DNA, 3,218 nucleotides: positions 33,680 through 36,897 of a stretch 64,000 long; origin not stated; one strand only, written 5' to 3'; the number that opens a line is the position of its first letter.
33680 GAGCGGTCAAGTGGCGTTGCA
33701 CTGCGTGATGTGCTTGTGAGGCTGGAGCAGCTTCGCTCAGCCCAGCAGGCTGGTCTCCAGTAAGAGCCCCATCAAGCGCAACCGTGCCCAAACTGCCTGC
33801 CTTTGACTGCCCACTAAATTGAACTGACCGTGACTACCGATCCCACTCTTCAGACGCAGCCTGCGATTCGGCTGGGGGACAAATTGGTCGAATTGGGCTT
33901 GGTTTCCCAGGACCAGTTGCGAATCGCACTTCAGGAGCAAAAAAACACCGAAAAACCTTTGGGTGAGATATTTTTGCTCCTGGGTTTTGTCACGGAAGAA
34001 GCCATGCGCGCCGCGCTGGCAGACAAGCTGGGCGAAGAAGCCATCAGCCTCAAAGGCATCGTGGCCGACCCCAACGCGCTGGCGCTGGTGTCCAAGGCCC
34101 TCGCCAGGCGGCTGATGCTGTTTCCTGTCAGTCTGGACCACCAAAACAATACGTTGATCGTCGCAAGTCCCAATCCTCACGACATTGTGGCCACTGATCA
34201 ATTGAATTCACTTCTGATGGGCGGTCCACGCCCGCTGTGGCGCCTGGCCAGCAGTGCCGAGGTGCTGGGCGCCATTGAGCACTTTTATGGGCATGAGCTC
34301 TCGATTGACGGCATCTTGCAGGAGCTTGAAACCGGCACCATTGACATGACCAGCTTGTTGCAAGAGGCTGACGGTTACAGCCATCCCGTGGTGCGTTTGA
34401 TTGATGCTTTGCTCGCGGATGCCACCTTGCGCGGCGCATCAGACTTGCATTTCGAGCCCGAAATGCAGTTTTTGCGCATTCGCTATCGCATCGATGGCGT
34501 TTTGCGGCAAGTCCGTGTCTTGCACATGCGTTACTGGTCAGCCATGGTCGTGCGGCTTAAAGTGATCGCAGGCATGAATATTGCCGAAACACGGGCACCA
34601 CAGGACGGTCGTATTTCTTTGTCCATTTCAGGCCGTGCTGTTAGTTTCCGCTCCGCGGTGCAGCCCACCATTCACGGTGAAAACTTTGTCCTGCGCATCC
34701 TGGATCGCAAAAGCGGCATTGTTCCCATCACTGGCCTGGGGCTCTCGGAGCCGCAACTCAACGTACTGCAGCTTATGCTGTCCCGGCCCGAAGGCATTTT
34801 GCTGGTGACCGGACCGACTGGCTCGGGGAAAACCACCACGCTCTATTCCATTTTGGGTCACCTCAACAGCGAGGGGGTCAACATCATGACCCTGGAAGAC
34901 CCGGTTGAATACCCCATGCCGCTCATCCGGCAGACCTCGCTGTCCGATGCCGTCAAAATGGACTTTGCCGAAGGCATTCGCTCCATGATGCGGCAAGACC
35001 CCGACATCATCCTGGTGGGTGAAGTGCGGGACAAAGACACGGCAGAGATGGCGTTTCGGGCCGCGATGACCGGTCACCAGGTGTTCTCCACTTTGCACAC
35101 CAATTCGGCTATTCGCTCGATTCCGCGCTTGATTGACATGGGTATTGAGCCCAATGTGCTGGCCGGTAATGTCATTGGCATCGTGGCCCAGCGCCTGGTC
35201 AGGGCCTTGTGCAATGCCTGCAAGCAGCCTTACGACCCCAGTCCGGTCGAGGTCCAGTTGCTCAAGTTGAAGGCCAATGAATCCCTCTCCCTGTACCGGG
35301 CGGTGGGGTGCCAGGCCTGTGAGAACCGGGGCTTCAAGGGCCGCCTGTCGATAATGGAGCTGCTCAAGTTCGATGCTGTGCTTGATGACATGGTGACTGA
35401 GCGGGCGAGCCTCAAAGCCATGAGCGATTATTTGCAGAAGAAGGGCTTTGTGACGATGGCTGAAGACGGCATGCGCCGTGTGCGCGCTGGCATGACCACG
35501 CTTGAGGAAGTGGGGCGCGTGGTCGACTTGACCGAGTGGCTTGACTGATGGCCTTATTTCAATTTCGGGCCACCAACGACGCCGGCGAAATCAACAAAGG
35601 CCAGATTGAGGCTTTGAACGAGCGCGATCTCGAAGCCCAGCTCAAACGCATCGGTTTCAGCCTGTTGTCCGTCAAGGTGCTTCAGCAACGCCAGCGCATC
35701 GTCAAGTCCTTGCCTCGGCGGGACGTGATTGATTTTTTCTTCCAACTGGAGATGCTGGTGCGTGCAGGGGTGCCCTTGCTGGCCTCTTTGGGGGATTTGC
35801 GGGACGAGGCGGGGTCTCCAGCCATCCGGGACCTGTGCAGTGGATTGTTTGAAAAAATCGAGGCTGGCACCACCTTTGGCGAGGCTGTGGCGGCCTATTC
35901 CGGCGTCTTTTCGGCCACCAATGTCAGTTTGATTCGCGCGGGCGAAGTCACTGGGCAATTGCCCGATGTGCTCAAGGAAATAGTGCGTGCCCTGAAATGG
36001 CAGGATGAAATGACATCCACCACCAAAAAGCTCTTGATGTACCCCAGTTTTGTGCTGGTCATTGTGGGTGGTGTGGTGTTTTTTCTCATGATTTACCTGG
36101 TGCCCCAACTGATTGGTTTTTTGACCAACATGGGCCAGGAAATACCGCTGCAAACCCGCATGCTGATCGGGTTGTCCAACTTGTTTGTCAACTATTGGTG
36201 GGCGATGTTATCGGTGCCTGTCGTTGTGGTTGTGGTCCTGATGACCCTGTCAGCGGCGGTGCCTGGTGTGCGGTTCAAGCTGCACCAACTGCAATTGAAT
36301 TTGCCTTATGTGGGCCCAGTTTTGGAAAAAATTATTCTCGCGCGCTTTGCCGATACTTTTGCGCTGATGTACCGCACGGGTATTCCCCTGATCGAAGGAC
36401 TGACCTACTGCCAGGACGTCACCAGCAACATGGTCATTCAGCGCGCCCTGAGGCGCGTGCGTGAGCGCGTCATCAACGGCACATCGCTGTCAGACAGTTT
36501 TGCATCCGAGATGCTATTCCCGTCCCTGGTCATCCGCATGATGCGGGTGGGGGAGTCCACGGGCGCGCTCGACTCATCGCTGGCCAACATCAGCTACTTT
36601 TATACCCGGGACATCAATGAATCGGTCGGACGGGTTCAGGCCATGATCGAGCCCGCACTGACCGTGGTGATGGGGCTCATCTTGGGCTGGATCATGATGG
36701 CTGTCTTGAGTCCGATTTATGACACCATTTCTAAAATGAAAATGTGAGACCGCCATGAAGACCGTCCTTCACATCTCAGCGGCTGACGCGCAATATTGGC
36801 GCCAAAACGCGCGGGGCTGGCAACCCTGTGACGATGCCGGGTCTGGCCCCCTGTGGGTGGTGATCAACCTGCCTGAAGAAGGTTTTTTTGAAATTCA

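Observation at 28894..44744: Second, self-contained type IV filament locus (MSHA/T2SS-like) with an embedded two-component system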

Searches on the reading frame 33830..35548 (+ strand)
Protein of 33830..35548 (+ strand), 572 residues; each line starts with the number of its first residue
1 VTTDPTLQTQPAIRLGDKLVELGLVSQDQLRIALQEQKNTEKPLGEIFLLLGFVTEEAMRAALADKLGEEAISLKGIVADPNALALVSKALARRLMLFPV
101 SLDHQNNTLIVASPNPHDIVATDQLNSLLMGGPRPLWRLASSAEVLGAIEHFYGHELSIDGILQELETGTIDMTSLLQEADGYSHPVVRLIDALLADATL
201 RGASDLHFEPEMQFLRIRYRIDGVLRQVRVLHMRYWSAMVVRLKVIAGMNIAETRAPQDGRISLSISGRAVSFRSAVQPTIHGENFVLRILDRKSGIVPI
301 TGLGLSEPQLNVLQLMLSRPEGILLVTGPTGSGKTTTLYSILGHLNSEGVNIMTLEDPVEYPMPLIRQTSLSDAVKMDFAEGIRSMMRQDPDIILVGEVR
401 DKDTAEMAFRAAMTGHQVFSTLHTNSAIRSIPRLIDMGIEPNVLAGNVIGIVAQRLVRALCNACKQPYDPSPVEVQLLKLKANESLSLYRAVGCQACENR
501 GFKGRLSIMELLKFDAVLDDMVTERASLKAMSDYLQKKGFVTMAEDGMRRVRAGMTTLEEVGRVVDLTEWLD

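Call 4: search_protein_families(library=pfam, proteins=[window:33830-35548:+], max_evalue=0.01)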
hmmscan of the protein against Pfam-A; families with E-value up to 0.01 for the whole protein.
window:33830-35548:+ (572 aa): 13 families
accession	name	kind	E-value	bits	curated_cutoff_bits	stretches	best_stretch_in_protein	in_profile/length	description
PF00437.27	T2SSE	-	2.2e-123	412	24.9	1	185-562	6-369/370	Type II/IV secretion system protein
PF05157.20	MshEN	-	1e-11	45.1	23.1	1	70-158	4-89/90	MshEN domain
PF13604.12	AAA_30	-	9.7e-05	22.6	27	1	305-353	2-50/191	AAA domain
PF13191.12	AAA_16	-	0.00025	22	32.6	1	309-365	8-66/167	AAA ATPase domain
PF13401.12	AAA_22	-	0.00038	21.2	27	1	320-354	4-40/130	AAA domain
PF13086.12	AAA_11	-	0.00054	20.2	27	1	305-348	2-44/257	AAA domain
PF20720.3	nSTAND3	-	0.0014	18.8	27.2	1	321-359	17-55/155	Novel STAND NTPase 3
PF25199.1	nSTAND_NTPase5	-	0.0019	18.5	34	1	320-360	40-81/145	Novel STAND NTPase 5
PF13173.12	AAA_14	-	0.0025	18.2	27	1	322-413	3-85/129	AAA domain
PF00005.33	ABC_tran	-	0.0048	17.9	25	1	321-360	11-50/137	ABC transporter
PF13245.12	AAA_19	-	0.0072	16.9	25.1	0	320-349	10-39/134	AAA domain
PF13555.12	AAA_29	-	0.0096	16.1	27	0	318-338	19-39/61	P-loop containing region of AAA domain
PF03266.21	NTPase_1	-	0.0099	16.2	23.9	0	324-352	2-30/168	NTPase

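Call 6: search_protein_families(library=ncbifam, proteins=[window:33830-35548:+], max_evalue=0.01)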
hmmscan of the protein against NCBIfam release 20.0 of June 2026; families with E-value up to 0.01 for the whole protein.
window:33830-35548:+ (572 aa): 26 families (the best 25 are shown)
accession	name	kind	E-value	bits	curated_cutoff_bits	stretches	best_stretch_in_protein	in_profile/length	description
TIGR02533.1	type_II_gspE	equivalog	9.1e-147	489.6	630.25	1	101-564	16-485/486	type II secretion system ATPase GspE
TIGR02538.1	type_IV_pilB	equivalog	6.1e-143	477.4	675.65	1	15-565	2-562/564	type IV-A pilus assembly ATPase PilB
NF053534.1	T4PilAsmATPsTfpB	equivalog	1.1e-123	413.6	850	1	57-565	66-582/584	type IV pilus assembly ATPase TfpB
NF007755.0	PRK10436.1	equivalog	1.9e-120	402.7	617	1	178-566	76-460/465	type II secretion system protein GspE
NF041000.1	ATPase_ComGA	equivalog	4.5e-69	232.4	300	1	193-458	2-266/267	competence type IV pilus ATPase ComGA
TIGR01420.1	pilT_fam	subfamily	4.8e-53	180.6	319.1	1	191-459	2-270/343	PilT/PilU family type 4a pilus ATPase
TIGR02525.1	plasmid_TraJ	equivalog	1.3e-23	83.6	368.3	1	268-437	97-272/372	plasmid transfer ATPase TraJ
TIGR02524.1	dot_icm_DotB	equivalog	5.6e-21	75.1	463.3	1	318-436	131-258/358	Dot/Icm type IV secretion system ATPase DotB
NF058587.1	archaellum_moto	equivalog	2.5e-20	72.7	550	1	281-439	234-398/527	archaellum flagellar ATPase motor FlaI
NF053729.1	c-di-GMP_motif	domain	8.7e-18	63.9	38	1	14-65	1-52/53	cyclic di-GMP-binding domain-containing protein, MshE-related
TIGR02782.1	TrbB_P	equivalog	7.2e-13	48.5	304.55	1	305-435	121-253/303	P-type conjugative transfer ATPase TrbB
TIGR03819.1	heli_sec_ATPase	hypoth_equivalog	1.6e-12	47.3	373.15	1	238-435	98-298/340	TadA family conjugal transfer-associated ATPase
TIGR02788.1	VirB11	equivalog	9.9e-12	44.5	249.95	1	324-440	147-268/308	P-type DNA transfer ATPase VirB11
NF010407.0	PRK13833.1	subfamily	1.2e-11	44.7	499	1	309-440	133-265/323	conjugal transfer protein TrbB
NF053672.1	bindosome_BasE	exception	2.1e-10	40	1000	1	324-436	273-390/512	bindosome assembly system ATPase subunit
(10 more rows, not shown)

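Call 36: search_dna_similar(query=window:33830-35548:+, collection=plasmids, mode=protein, max_rows=30, max_evalue=1e-60)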
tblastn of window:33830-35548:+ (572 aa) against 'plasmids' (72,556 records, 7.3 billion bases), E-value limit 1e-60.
Records with a match: 689; places in all: 733; records where one place covers at least 80% of the query: 65.
Best place of each record, by identity: <60% 689.
By first word of the organism name: Escherichia 426; Ralstonia 111; Bradyrhizobium 8; Aliiroseovarius 8; Paraburkholderia 6; Providencia 6; Acinetobacter 5; Acaryochloris 5; Sulfitobacter 5; Burkholderia 4; and 70 more.
By predicted mobility (MOB-suite, as given by PLSDB): non-mobilizable 438; mobilizable 176; conjugative 75.
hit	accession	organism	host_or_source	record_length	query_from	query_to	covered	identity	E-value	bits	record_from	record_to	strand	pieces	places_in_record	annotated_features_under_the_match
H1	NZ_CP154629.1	Acetoanaerobium noterae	cell culture,Sludge of a digestion ...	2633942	13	564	97%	38.3%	4e-120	398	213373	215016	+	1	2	none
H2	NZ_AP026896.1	Aeromonas caviae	Microbe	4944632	8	566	98%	37.4%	2e-100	341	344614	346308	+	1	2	none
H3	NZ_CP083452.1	Comamonas odontotermitis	cell culture,cucumber rhizosphere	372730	4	564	98%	36.7%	1e-102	347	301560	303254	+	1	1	gspE: type II secretion system ATPase GspE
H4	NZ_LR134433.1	Legionella adelaidensis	environmental,Cooling tower water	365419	13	565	97%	37.1%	2e-100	341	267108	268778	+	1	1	GspE/PulE family protein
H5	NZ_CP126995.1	Acidisoma sp. PAMC 29798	cell culture,lichen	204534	14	563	96%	36.7%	4e-94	322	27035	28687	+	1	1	GspE/PulE family protein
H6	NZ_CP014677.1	Kozakia baliensis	palm brown sugar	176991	31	561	93%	37.8%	5e-99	337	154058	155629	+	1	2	GspE/PulE family protein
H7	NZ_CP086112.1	Skermanella rosea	single cell,hydrocarbon-contaminated ...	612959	14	565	97%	36.3%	4e-99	337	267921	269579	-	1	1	ATPase, T2SS/T4P/T4SS family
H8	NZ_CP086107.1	Skermanella mucosa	single cell,crude oil contaminated ...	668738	14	565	97%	36.3%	4e-99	337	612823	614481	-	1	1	ATPase, T2SS/T4P/T4SS family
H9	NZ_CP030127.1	Indioceanicola profundi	sediment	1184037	10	561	97%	36.3%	4e-87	302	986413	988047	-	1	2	none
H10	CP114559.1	Candidatus Manganitrophus sp.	activated carbon metagenome,metagenomic ...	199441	3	570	99%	34.8%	8e-100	339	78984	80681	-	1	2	ATPase, T2SS/T4P/T4SS family | prepilin-type N-terminal cleavage/methylation domain-containing ... | GspE/PulE family protein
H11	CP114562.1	Candidatus Manganitrophus sp.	activated carbon metagenome,metagenomic ...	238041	3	570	99%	34.8%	8e-100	339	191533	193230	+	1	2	ATPase, T2SS/T4P/T4SS family | prepilin-type N-terminal cleavage/methylation domain-containing ... | GspE/PulE family protein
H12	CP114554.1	Candidatus Manganitrophus sp.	activated carbon metagenome,metagenomic ...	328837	3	570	99%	34.8%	8e-100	339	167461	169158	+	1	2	ATPase, T2SS/T4P/T4SS family | prepilin-type N-terminal cleavage/methylation domain-containing ... | GspE/PulE family protein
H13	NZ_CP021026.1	Rhizobium sp. TAL182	Phaseolus vulgaris,cell culture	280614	9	572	99%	34.6%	7e-90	310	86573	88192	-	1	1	GspE/PulE family protein | type II secretion system F family protein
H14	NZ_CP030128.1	Indioceanicola profundi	sediment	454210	15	564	96%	35.3%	7e-95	325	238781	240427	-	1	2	ATPase, T2SS/T4P/T4SS family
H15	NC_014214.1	Allomeiothermus silvanus DSM 9946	hot spring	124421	23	561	94%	35.9%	2e-84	294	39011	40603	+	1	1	GspE/PulE family protein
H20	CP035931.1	Acinetobacter baumannii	Homo sapiens,blood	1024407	86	564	84%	39.9%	5e-94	322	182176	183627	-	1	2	pilB: type IV-A pilus assembly ATPase PilB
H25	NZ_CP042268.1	Pseudomonas aeruginosa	Homo sapiens,sputum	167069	148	570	74%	44.0%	2e-106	358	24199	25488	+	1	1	xcpR: GspE family T2SS ATPase variant XcpR | xcpS: GspF family T2SS innner membrane protein variant XcpS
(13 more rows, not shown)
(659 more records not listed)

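Call 37: get_annotated_region(hit=H2, flank=10000)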
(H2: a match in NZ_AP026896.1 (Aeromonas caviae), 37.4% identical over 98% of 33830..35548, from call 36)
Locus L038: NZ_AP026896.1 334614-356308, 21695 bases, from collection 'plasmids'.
description: Aeromonas caviae strain KAM479 plasmid pKAM479_3, complete sequence
organism: Aeromonas caviae (NCBI taxid 648)
taxonomy: Bacteria; Pseudomonadota; Gammaproteobacteria; Aeromonadales; Aeromonadaceae; Aeromonas; Aeromonas caviae
host: -; source: Microbe; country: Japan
typing (MOB-suite, as given by PLSDB): non-mobilizable
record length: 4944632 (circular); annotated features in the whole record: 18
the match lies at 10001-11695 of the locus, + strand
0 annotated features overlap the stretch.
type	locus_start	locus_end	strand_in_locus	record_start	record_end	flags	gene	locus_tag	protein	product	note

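Call 55: get_annotated_region(hit=H3, flank=9000)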
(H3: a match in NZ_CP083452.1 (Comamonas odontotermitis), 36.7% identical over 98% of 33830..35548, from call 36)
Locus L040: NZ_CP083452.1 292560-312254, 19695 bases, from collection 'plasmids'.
description: Comamonas odontotermitis strain WLL plasmid unnamed1, complete sequence
organism: Comamonas odontotermitis (NCBI taxid 379895)
taxonomy: Bacteria; Pseudomonadota; Betaproteobacteria; Burkholderiales; Comamonadaceae; Comamonas; Comamonas odontotermitis
host: -; source: cell culture,cucumber rhizosphere; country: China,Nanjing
typing (MOB-suite, as given by PLSDB): non-mobilizable
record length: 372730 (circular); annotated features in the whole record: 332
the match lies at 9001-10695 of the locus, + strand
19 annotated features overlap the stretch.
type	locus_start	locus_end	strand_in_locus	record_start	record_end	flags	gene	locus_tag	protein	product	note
CDS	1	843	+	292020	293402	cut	-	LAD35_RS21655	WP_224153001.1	ABC transporter ATP-binding protein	-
CDS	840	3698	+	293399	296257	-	-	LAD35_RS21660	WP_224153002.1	class I SAM-dependent methyltransferase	-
CDS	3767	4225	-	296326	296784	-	lysM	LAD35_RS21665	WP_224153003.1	peptidoglycan-binding protein LysM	-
CDS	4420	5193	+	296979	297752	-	-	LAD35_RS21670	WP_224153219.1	type III pantothenate kinase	GO:0015937 - coenzyme A biosynthetic process [Evidence IEA]; GO:0016310 - phosphorylation [Evidence IEA]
CDS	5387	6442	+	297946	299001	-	rfbB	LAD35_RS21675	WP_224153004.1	dTDP-glucose 4,6-dehydratase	GO:0019305 - dTDP-rhamnose biosynthetic process [Evidence IEA]; GO:0009243 - O antigen biosynthetic process [Evidence ...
CDS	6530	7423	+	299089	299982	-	rfbD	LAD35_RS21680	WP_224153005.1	dTDP-4-dehydrorhamnose reductase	-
CDS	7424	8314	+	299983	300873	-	rfbA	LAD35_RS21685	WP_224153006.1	glucose-1-phosphate thymidylyltransferase RfbA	GO:0019305 - dTDP-rhamnose biosynthetic process [Evidence IEA]; GO:0009243 - O antigen biosynthetic process [Evidence ...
CDS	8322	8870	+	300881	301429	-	rfbC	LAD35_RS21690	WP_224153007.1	dTDP-4-dehydrorhamnose 3,5-epimerase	GO:0019305 - dTDP-rhamnose biosynthetic process [Evidence IEA]; GO:0009243 - O antigen biosynthetic process [Evidence ...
CDS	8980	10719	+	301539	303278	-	gspE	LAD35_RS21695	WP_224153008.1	type II secretion system ATPase GspE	GO:0015628 - protein secretion by the type II secretion system [Evidence IEA]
CDS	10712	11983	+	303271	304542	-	-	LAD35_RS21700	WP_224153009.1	type II secretion system F family protein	-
CDS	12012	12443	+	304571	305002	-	gspG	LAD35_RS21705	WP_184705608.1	type II secretion system major pseudopilin GspG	GO:0015628 - protein secretion by the type II secretion system [Evidence IEA]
CDS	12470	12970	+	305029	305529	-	-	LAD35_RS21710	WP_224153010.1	GspH/FimT family pseudopilin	-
CDS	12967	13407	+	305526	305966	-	-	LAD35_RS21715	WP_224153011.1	prepilin-type N-terminal cleavage/methylation domain-containing protein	-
CDS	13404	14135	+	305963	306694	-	-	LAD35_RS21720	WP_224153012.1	prepilin-type N-terminal cleavage/methylation domain-containing protein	-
CDS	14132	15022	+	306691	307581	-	-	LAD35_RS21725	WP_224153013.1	type II secretion system protein GspK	GO:0009306 - protein secretion [Evidence IEA]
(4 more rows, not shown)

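Call 58: get_annotated_region(hit=H25, flank=3000)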
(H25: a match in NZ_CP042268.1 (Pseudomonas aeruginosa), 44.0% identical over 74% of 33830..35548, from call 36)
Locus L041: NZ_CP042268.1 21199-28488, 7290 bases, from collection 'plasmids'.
description: Pseudomonas aeruginosa strain HOU1 plasmid pHOU1-1, complete sequence
organism: Pseudomonas aeruginosa (NCBI taxid 287)
taxonomy: Bacteria; Pseudomonadota; Gammaproteobacteria; Pseudomonadales; Pseudomonadaceae; Pseudomonas; Pseudomonas aeruginosa
host: -; source: Homo sapiens,sputum; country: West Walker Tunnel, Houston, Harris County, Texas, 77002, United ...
typing (MOB-suite, as given by PLSDB): non-mobilizable
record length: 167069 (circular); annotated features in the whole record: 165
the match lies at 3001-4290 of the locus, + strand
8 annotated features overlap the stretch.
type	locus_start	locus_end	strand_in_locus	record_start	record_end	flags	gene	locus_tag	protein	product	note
CDS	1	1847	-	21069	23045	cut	xcpQ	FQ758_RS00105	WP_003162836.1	GspD family T2SS secretin variant XcpQ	-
CDS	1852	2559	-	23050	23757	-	xcpP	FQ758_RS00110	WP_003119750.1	type II secretion system protein N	-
CDS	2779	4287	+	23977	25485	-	xcpR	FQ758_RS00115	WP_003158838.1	GspE family T2SS ATPase variant XcpR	-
CDS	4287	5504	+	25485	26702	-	xcpS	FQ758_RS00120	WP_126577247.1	GspF family T2SS innner membrane protein variant XcpS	-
CDS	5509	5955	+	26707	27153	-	xcpT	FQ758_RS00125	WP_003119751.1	GspG family T2SS major pseudopilin variant XcpT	-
CDS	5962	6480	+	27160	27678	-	xcpU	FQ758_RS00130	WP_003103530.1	GspH family T2SS minor pseudopilin variant XcpU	-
CDS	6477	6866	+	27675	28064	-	xcpV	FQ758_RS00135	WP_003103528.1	GspI family T2SS minor pseudopilin variant XcpV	-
CDS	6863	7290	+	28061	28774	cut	xcpW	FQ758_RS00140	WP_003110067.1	GspJ family T2SS minor pseudopilin variant XcpW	-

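Call 59: get_annotated_region(hit=H20, flank=3000)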
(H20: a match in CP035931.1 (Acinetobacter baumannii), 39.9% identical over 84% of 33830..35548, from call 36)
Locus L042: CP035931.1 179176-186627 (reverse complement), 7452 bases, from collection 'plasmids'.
description: Acinetobacter baumannii strain VB31459 plasmid unnamed1, complete sequence
organism: Acinetobacter baumannii (NCBI taxid 470)
taxonomy: Bacteria; Pseudomonadota; Gammaproteobacteria; Moraxellales; Moraxellaceae; Acinetobacter; Acinetobacter baumannii
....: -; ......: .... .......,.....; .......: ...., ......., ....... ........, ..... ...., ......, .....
typing (MOB-suite, as given by PLSDB): non-mobilizable; replicon rep_cluster_1254
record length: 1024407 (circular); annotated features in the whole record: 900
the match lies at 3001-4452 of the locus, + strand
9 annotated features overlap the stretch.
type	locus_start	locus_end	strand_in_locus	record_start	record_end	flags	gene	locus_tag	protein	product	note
CDS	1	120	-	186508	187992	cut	nusA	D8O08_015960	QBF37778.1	transcription termination/antitermination protein NusA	-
CDS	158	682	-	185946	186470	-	rimP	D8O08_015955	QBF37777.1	ribosome maturation factor RimP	-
CDS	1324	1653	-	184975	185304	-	secG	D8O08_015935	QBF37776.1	preprotein translocase subunit SecG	-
CDS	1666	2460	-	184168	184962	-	-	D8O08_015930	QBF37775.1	triose-phosphate isomerase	-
CDS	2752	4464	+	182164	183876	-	pilB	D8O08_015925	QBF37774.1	type IV-A pilus assembly ATPase PilB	-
CDS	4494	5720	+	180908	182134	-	-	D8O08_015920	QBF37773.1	type II secretion system F family protein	-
CDS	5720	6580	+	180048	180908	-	-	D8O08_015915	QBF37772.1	prepilin peptidase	-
CDS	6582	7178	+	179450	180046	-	-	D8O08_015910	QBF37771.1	dephospho-CoA kinase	-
CDS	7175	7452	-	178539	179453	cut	-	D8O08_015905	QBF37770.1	DMT family transporter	-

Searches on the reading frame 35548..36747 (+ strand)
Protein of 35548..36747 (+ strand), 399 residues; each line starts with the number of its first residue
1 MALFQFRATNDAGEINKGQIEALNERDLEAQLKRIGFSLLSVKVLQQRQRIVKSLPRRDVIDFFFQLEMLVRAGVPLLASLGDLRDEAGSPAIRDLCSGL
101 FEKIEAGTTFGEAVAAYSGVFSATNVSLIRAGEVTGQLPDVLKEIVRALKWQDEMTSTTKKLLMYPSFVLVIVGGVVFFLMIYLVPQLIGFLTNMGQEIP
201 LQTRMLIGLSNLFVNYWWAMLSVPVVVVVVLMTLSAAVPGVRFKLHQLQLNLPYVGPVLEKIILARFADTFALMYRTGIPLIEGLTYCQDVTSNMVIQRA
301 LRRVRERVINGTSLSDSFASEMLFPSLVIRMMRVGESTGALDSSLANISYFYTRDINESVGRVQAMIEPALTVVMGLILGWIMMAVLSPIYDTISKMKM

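Call 4: search_protein_families(library=pfam, proteins=[window:35548-36747:+], max_evalue=0.01)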
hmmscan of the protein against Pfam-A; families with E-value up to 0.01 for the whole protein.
window:35548-36747:+ (399 aa): 1 family
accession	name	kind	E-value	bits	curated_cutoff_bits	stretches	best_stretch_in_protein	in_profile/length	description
PF00482.28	T2SSF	-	1.4e-47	161.2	25.2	2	267-389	1-125/125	Type II secretion system (T2SS), protein F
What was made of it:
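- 35548..36747 (+): g05: inner-membrane platform protein (GspF/PilC/MshG family). T2SSF 161 bits (call 4).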

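Call 6: search_protein_families(library=ncbifam, proteins=[window:35548-36747:+], max_evalue=0.01)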
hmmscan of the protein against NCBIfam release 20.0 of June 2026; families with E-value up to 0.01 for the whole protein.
window:35548-36747:+ (399 aa): 7 families
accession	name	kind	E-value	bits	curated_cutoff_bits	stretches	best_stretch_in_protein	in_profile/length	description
TIGR02120.1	GspF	equivalog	1.4e-85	288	424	1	4-392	1-396/401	type II secretion system inner membrane protein GspF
NF052606.1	T4PiliAsmPilCMyx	equivalog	9e-70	235.6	700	1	2-395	20-416/419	type IV pilus assembly protein PilC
NF052607.1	T4PiliAsmPilCThrm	equivalog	8.4e-69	232.6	700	1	1-397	1-404/406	type IV pilus assembly protein PilC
NF007861.0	PRK10573.1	equivalog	2.7e-63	214.4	401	1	2-392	5-393/401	protein transport protein HofC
NF047826.1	T3SSXpsF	equivalog_domain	2.9e-59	200.9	650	1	1-394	1-401/405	type II secretion system protein XpsF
NF041012.2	T4P_ComGB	equivalog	9.9e-38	130.3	240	1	61-394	4-331/332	competence type IV pilus assembly protein ComGB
NF045751.1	MPN385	equivalog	0.0022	18.7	120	0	336-396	42-102/105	MPN385 family protein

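Call 27: find_encoding_contigs(protein=window:35548-36747:+, flank=10000, max_places=6)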
Protein window:35548-36747:+ (399 aa): 4 contigs read that carry it; 4 places shown.
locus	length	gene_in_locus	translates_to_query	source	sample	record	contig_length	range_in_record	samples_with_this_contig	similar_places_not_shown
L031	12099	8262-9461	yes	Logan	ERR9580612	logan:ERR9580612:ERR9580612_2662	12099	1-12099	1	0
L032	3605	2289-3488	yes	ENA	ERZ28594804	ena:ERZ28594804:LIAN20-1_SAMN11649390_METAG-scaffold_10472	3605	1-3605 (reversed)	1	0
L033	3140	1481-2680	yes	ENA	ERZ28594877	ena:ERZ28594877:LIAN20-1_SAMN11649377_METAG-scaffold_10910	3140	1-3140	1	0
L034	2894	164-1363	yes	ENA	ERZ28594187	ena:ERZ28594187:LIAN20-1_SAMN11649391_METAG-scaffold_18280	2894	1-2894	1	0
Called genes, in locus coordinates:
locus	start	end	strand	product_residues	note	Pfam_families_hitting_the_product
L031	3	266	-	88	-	?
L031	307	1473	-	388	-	PF03462:PCRF, PF00472:RF-1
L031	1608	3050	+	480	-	PF13191:AAA_16, PF13401:AAA_22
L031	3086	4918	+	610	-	PF00263:Secretin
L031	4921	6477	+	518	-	PF13428:TPR_14 (faint), PF13176:TPR_7 (faint), PF13181:TPR_8 (faint), PF13424:TPR_12 (faint), PF13431:TPR_17 (faint), PF13432:TPR_16, PF14559:TPR_19 (weak), PF13432:TPR_16 (weak), +4 more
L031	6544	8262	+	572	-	PF05157:MshEN, PF00437:T2SSE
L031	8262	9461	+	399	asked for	PF28597:T2SSF_N, PF00482:T2SSF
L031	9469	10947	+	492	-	-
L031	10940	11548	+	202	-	-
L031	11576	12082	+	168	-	-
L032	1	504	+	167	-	?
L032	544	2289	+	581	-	PF05157:MshEN, PF00437:T2SSE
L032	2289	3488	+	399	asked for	PF28597:T2SSF_N, PF00482:T2SSF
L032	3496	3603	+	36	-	?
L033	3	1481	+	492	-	?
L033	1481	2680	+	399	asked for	PF28597:T2SSF_N, PF00482:T2SSF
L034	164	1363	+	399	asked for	PF28597:T2SSF_N, PF00482:T2SSF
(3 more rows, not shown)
